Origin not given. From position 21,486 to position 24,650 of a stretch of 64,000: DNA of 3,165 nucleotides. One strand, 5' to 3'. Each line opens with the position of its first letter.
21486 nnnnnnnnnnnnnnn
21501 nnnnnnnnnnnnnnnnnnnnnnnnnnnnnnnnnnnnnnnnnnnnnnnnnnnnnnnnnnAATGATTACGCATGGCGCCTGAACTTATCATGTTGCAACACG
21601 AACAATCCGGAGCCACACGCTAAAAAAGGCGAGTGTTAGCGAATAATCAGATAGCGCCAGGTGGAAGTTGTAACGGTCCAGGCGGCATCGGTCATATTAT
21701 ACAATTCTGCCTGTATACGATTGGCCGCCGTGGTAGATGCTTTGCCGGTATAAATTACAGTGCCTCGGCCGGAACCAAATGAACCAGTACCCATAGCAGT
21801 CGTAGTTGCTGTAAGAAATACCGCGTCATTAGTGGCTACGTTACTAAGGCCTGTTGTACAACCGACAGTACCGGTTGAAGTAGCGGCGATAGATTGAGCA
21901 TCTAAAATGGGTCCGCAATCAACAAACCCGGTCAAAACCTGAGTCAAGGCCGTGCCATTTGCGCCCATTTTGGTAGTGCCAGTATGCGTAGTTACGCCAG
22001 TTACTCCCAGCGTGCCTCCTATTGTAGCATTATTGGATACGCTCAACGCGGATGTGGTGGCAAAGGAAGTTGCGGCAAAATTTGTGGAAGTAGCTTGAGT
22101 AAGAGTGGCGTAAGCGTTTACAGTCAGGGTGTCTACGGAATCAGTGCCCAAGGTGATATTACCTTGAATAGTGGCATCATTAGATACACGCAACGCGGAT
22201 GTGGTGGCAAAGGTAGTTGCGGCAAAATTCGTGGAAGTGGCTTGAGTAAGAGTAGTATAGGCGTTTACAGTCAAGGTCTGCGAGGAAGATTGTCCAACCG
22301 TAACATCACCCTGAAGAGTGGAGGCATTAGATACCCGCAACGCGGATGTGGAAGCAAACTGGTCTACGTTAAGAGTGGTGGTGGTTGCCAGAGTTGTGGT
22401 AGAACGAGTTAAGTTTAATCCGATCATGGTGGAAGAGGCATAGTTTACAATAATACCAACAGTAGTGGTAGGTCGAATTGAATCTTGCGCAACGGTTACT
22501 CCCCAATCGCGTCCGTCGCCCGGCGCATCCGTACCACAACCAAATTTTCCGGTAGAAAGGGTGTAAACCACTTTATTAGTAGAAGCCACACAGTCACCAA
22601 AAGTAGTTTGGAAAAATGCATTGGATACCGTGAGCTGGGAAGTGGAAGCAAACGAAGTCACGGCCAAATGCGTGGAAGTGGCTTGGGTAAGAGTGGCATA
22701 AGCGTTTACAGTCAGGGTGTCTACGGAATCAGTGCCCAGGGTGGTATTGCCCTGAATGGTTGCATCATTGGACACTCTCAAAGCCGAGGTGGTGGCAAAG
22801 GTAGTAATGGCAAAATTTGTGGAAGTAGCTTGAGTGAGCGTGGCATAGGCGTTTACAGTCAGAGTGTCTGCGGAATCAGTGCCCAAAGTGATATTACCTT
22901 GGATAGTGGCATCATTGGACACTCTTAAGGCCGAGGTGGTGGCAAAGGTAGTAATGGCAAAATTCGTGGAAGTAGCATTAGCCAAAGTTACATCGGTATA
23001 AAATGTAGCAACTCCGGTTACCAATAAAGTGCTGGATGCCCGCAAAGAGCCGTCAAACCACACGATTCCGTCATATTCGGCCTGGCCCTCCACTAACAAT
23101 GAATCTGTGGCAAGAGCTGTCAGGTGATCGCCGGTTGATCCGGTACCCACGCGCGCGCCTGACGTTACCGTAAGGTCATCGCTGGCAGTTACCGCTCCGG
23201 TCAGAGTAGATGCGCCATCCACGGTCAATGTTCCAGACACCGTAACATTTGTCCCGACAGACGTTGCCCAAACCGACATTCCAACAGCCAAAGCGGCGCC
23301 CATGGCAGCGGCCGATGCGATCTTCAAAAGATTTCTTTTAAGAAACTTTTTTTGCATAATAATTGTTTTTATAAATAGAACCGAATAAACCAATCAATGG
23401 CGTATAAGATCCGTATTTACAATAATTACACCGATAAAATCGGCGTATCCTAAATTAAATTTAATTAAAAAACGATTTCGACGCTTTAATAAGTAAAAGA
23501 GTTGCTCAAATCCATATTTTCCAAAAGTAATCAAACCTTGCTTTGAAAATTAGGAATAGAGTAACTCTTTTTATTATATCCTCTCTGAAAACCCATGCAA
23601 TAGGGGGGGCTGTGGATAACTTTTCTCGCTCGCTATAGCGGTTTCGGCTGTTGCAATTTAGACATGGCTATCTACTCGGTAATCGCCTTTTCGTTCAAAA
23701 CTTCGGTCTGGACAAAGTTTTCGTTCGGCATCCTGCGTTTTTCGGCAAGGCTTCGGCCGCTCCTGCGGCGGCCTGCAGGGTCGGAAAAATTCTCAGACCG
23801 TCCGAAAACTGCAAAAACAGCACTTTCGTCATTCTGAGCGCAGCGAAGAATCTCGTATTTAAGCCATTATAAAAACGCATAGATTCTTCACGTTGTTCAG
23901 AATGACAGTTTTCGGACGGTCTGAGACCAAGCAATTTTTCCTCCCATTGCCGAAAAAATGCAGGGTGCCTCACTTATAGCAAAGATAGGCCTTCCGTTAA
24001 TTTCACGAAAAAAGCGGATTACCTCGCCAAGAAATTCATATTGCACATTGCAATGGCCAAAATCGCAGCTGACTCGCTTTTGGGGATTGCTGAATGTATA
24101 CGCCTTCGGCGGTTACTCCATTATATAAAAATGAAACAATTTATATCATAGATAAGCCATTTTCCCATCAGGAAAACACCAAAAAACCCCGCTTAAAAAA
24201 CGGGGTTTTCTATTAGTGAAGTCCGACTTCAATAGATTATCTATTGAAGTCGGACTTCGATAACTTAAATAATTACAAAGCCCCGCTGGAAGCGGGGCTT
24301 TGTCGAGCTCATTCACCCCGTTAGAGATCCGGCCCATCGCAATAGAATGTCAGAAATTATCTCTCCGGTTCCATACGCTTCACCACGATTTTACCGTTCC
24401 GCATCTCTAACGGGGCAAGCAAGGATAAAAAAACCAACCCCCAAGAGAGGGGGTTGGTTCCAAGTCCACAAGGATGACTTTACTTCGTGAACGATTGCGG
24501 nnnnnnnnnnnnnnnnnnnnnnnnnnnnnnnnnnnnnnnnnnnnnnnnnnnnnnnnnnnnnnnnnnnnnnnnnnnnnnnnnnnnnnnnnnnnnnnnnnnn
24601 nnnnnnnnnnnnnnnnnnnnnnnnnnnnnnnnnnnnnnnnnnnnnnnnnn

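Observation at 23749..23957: Fourth, expanded member of the same element family in the 1.1-kb leader region of the Thr-rich repeat surface protein gene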

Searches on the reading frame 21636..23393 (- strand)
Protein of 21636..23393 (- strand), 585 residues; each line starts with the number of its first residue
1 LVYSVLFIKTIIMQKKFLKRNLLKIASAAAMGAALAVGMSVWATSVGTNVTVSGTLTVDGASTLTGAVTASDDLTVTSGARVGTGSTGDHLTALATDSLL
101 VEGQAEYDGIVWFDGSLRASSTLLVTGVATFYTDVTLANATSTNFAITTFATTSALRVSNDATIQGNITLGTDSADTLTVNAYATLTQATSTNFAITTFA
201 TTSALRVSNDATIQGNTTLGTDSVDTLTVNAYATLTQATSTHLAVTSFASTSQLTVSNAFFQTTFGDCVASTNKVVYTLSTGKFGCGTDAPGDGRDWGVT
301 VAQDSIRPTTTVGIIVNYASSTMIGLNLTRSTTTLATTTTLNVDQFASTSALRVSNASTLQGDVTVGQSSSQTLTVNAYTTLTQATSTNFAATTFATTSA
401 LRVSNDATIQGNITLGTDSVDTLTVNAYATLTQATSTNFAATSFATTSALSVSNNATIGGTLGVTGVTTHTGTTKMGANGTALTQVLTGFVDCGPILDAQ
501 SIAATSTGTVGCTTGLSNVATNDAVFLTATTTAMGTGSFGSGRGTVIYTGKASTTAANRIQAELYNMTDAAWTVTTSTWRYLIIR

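Call 21: search_protein_families(library=pfam, proteins=[window:21636-23393:-], max_evalue=0.01)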
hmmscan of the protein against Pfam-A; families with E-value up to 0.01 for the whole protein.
window:21636-23393:- (585 aa): 5 families
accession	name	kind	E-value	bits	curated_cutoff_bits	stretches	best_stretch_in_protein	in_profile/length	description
PF09982.15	LpxR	-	2e-06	27.4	26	0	185-231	233-279/323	Outer membrane protein LpxR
PF00811.25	Ependymin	-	9.6e-06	26.2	32.3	0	204-276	39-113/128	Ependymin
PF06481.20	COX_ARM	-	0.00016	21.9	23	0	224-252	4-31/46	COX Aromatic Rich Motif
PF04519.19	Bactofilin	-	0.00067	20.3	27.9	0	46-83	9-44/98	Polymer-forming cytoskeletal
PF18836.7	B_solenoid_ydck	-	0.0038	17.5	30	0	206-219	2-15/17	YdcK Beta solenoid repeat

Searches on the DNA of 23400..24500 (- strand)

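Call 16: search_rna_families(source=window, start=23400, end=24500, threshold=evalue, max_evalue=10)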
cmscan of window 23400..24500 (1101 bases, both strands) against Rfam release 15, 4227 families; matches with E-value up to 10: 56.
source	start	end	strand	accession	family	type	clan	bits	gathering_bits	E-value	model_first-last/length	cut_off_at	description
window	24181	24257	-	RF02607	AbsR25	Gene; sRNA;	-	36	47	0.00033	1-164/164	no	Acinetobacter sRNA 25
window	24125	24242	-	RF01770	rimP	Cis-reg; leader;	-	34.2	47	0.0017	1-102/102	no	Gammaprotebacteria rimP leader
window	24181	24256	-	RF02450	ncr1175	Gene; sRNA;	-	29.8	60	0.0044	1-110/110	no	Bacillus sRNA ncr1175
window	24179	24280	+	RF02365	Yfr17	Gene; sRNA;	-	29.5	50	0.0036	1-264/264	no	Cyanobacterial functional RNA 17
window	24175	24261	-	RF02053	STnc430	Gene; sRNA;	-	28.5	47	0.037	1-162/162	no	Enterobacterial sRNA STnc430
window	24176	24274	-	RF00515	PyrR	Cis-reg;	-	28.5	54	0.13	1-115/115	no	PyrR binding site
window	24178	24321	-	RF00022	GcvB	Gene;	-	26.9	42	0.0011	1-204/204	no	GcvB RNA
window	24268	24341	-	RF01772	rnk_pseudo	Cis-reg; leader;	-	26.4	55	0.049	1-108/108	no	Pseudomonas rnk leader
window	24275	24364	-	RF01400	istR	Gene; antitoxin;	-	25.1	45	0.013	1-130/130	no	istR Hfq binding RNA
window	24209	24263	+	RF04211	MIR5185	Gene; miRNA;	-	24.9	101.7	0.032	1-111/111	no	MIR5185 microRNA precursor family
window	24268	24306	+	RF04211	MIR5185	Gene; miRNA;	-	23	101.7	0.093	1-111/111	no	MIR5185 microRNA precursor family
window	23826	23907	-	RF03410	mir-1891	Gene; miRNA;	-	22.2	70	0.1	1-87/87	no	mir-1891 microRNA precursor family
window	24104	24213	+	RF00513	Trp_leader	Cis-reg; leader;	-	22.1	41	0.091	1-100/100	no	Tryptophan operon leader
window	24213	24267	-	RF04211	MIR5185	Gene; miRNA;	-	21.7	101.7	0.2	1-111/111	no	MIR5185 microRNA precursor family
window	24206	24259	-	RF02433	SpF36_sRNA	Gene; sRNA;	-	21.5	48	3.7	4-47/51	no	Streptococcus sRNA SpF36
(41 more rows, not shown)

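Call 91: search_dna_similar(query=window:23620-24115:-, collection=phages, mode=distant, max_evalue=0.01, max_rows=10)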
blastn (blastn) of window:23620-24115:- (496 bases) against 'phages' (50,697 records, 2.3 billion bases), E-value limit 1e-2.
No match.

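Call 92: search_dna_similar(query=window:23620-24115:-, collection=plasmids, mode=distant, max_evalue=0.01, max_rows=10)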
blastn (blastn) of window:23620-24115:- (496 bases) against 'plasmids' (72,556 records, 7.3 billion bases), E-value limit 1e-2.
Records with a match: 1; places in all: 1; records where one place covers at least 80% of the query: 0.
Best place of each record, by identity: 80-90% 1.
By first word of the organism name: Calothrix 1.
By predicted mobility (MOB-suite, as given by PLSDB): non-mobilizable 1.
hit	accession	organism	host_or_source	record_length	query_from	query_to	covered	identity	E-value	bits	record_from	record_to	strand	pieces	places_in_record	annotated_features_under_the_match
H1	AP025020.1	Calothrix sp. PCC 7716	-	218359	263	306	9%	88.6%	3e-3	51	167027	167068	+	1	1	none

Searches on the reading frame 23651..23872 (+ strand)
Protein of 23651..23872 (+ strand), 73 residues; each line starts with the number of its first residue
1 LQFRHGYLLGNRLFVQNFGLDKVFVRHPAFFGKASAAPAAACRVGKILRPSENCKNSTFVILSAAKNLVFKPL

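Call 95: search_protein_families(library=pfam, proteins=[window:23651-23872:+], max_evalue=0.1)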
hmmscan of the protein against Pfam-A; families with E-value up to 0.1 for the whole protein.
window:23651-23872:+ (73 aa): 0 families
